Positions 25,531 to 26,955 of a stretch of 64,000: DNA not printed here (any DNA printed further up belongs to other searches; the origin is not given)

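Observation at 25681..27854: Two surface-protein genes inserted inside the otherwise universal fusA-tuf junction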

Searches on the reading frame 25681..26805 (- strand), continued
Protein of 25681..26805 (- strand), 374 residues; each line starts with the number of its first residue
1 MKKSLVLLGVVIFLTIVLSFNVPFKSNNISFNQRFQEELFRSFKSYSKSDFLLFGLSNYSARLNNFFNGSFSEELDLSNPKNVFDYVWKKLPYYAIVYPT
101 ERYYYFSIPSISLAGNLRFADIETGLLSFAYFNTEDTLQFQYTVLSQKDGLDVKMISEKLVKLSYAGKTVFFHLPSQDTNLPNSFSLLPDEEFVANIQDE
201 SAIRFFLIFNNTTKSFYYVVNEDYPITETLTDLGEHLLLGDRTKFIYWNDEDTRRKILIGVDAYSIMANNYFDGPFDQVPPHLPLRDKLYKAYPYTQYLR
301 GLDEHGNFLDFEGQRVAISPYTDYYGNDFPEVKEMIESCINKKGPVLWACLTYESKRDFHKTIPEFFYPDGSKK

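Call 30: fold_search(model_id=the predicted structure, library=pdb)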
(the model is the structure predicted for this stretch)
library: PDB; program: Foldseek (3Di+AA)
matches with E <= 10: 377; with E <= 0.001: 0
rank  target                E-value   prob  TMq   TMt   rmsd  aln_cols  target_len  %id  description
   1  7b9v_w                2.1e-02  0.13  0.09  0.09  16.9       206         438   11  Yeast C complex spliceosome at 2.8 Angstrom resolution with Prp18/Slu7 bound (released 2021-03-10)
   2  3ei2_A                3.0e-02  0.10  0.12  0.06  19.3       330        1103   11  Structure of hsDDB1-drDDB2 bound to a 16 bp abasic site containing DNA-duplex (released 2009-01-20)
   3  4tsz_F                4.0e-02  0.08  0.08  0.08  16.4       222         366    5  Crystal structure of DNA polymerase sliding clamp from Pseudomonas aeruginosa with ligand (released 2014-09-10)
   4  6drt_A                6.1e-02  0.08  0.08  0.12  18.0       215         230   11  Crystal structure of the processivity clamp GP45 complexed with recognition peptide of ligase from bacteriophage T4 (released 2018-09-26)
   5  3p16_B                9.7e-02  0.04  0.06  0.06  17.6       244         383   11  Crystal structure of DNA polymerase III sliding clamp (released 2011-08-24)
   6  6fvn_C                1.1e-01  0.04  0.07  0.07  18.0       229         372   10  DNA polymerase sliding clamp from Mycobacterium tuberculosis with bound P7 peptide (released 2019-04-10)
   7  9lvj_K                1.2e-01  0.09  0.11  0.07  16.1       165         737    7  Cryo-EM structure of Sestrin2 bound human GATOR2 complex (released 2025-08-13)
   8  8f5p_B                1.3e-01  0.06  0.12  0.06  12.8       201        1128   12  Structure of Leishmania tarentolae IFT-A (state 2) (released 2022-12-21)
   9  8jb5                  1.5e-01  0.10  0.11  0.02  18.6       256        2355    7  The cryo-EM structure of Paeniclostridium sordellii lethal toxin (TcsL) (released 2023-12-13)
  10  5o3w_D                1.8e-01  0.04  0.09  0.06  17.3       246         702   13  Structural characterization of the fast and promiscuous macrocyclase from plant - PCY1-S562A bound to Presegetalin A1 (released 2018-02-07)
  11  5yp1_C                2.1e-01  0.06  0.11  0.07  15.7       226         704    9  Crystal structure of dipeptidyl peptidase IV (DPP IV) from Pseudoxanthomonas mexicana WO24 (released 2018-02-21)
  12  9hne_E                2.1e-01  0.03  0.11  0.06  20.2       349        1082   12  Cereblon in complex with DDB1, GSPT1 and Compound-1 (released 2025-10-22)
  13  9bbi                  2.3e-01  0.05  0.13  0.06  19.6       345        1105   11  Co-crystal structure of human DDB1 bound to fragment UB028669 (released 2024-06-12)
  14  9lvj_A                2.5e-01  0.06  0.08  0.05  16.9       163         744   10  Cryo-EM structure of Sestrin2 bound human GATOR2 complex (released 2025-08-13)
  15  8se1_A                2.8e-01  0.08  0.08  0.05  17.2       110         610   18  Structure of Full-length Human Protein Kinase C Beta 2 (PKCBII) in the Inactive Conformation (released 2025-08-20)
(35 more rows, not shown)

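Call 43: find_encoding_contigs(protein=P0069, flank=8000, max_places=1)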
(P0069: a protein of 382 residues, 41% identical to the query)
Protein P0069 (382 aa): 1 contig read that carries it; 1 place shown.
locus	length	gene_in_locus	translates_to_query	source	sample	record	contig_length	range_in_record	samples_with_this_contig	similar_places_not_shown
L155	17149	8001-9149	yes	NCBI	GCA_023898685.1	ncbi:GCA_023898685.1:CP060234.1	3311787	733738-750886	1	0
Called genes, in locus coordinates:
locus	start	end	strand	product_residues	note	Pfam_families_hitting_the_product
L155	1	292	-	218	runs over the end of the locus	-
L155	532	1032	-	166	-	PF13183:Fer4_8 (faint), PF14697:Fer4_21 (faint), PF12838:Fer4_7, PF13187:Fer4_9 (weak), PF13484:Fer4_16 (faint), PF00037:Fer4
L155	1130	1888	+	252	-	-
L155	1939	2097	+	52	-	-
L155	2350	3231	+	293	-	-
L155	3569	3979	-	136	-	PF11969:DcpS_C, PF01230:HIT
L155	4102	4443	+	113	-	PF13665:Tox-PAAR-like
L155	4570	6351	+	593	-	PF13510:Fer2_4, PF10588:NADH-G_4Fe-4S_3, PF22117:Fer4_Nqo3, PF22151:Fer4_NDSU1 (weak), PF00384:Molybdopterin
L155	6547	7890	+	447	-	-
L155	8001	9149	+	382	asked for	-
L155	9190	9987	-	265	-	PF07505:DUF5131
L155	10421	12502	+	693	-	-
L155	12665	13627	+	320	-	PF13385:Laminin_G_3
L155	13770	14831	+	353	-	PF04616:Glyco_hydro_43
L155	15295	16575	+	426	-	PF00270:DEAD, PF04851:ResIII (weak), PF00271:Helicase_C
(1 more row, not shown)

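Call 44: find_encoding_contigs(protein=P0090, flank=8000, max_places=1)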
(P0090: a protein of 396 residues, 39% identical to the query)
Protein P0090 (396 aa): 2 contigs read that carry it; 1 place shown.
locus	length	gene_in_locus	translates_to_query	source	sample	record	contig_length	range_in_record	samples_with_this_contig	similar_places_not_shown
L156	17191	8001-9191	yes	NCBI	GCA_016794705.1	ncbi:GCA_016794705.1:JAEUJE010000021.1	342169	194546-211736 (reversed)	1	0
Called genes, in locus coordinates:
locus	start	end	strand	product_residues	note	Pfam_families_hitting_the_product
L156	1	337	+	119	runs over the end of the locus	PF01740:STAS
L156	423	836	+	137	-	PF13581:HATPase_c_2, PF02518:HATPase_c (faint)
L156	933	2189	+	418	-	PF00266:Aminotran_5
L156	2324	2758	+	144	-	PF01592:NifU_N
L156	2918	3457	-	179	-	-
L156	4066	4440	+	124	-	PF01521:Fe-S_biosyn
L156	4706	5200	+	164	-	PF19571:ACT_8 (weak)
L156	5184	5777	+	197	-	-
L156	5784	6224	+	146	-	PF02580:Tyr_Deacylase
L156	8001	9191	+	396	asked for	-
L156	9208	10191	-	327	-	PF00890:FAD_binding_2 (faint), PF01946:Thi4 (faint), PF07992:Pyr_redox_2, PF13738:Pyr_redox_3, PF00070:Pyr_redox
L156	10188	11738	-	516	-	-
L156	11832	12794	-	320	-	PF00140:Sigma70_r1_2 (weak), PF04542:Sigma70_r2, PF04539:Sigma70_r3, PF04545:Sigma70_r4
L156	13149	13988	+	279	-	PF02151:UVR (weak)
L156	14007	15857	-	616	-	PF00999:Na_H_Exchanger, PF02254:TrkA_N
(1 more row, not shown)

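Call 72: fold_search(model_id=the predicted structure, library=viral)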
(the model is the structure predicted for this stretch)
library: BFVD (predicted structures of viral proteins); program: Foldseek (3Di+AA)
matches with E <= 10: 707; with E <= 0.001: 0
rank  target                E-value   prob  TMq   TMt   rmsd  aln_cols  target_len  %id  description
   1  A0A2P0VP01            1.1e-02  0.20  0.10  0.06  15.4       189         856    7  WD40 repeat-containing protein [Tetraselmis virus 1]
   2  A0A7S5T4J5            2.2e-02  0.12  0.10  0.12  17.2       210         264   11  (no name in the UniProt tables at hand)
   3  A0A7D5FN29            2.8e-02  0.21  0.13  0.06  17.1       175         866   11  Tail tubular protein B [Escherichia virus LS2]
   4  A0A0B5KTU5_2          3.2e-02  0.07  0.09  0.04  25.4       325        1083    9  RNA-dependent RNA polymerase [Shayang Spider Virus 2]
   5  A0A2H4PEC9            3.3e-02  0.09  0.08  0.07  16.4       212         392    8  (no name in the UniProt tables at hand)
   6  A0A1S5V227            5.0e-02  0.08  0.11  0.10  22.1       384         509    7  (no name in the UniProt tables at hand)
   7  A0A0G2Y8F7            5.3e-02  0.08  0.12  0.09  20.6       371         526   10  WD-repeat family protein [Acanthamoeba polyphaga mimivirus Kroon]
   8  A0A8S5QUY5            6.0e-02  0.13  0.10  0.10  17.6       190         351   10  Uncharacterized protein [CrAss-like virus sp. ctDAq1]
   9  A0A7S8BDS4            7.1e-02  0.10  0.09  0.12  22.7       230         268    6  Proliferating cell nuclear antigen [Medusavirus stheno T3]
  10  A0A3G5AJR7            7.1e-02  0.07  0.08  0.07  16.8       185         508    9  Proliferating cell nuclear antigen [Solumvirus sp.]
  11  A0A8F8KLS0            8.0e-02  0.51  0.11  0.24  11.9        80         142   16  Uncharacterized protein [Clandestinovirus]
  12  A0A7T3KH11            9.6e-02  0.06  0.08  0.11  17.8       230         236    8  (no name in the UniProt tables at hand)
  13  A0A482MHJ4            9.6e-02  0.06  0.08  0.08  16.1       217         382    9  DNA polymerase III subunit beta [Nodularia phage vB_NspS-kac65v161]
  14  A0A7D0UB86            9.6e-02  0.06  0.12  0.09  21.9       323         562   10  (no name in the UniProt tables at hand)
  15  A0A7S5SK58            1.0e-01  0.21  0.13  0.22  16.5       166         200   14  (no name in the UniProt tables at hand)
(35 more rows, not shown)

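Call 77: search_protein_families(library=padloc, proteins=[window:25681-26805:-], max_evalue=0.01)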
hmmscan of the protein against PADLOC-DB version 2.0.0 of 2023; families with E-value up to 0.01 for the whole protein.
window:25681-26805:- (374 aa): 0 families

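Call 78: search_protein_families(library=phrogs, proteins=[window:25681-26805:-], max_evalue=0.01)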
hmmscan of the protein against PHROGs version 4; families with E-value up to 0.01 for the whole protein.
window:25681-26805:- (374 aa): 0 families
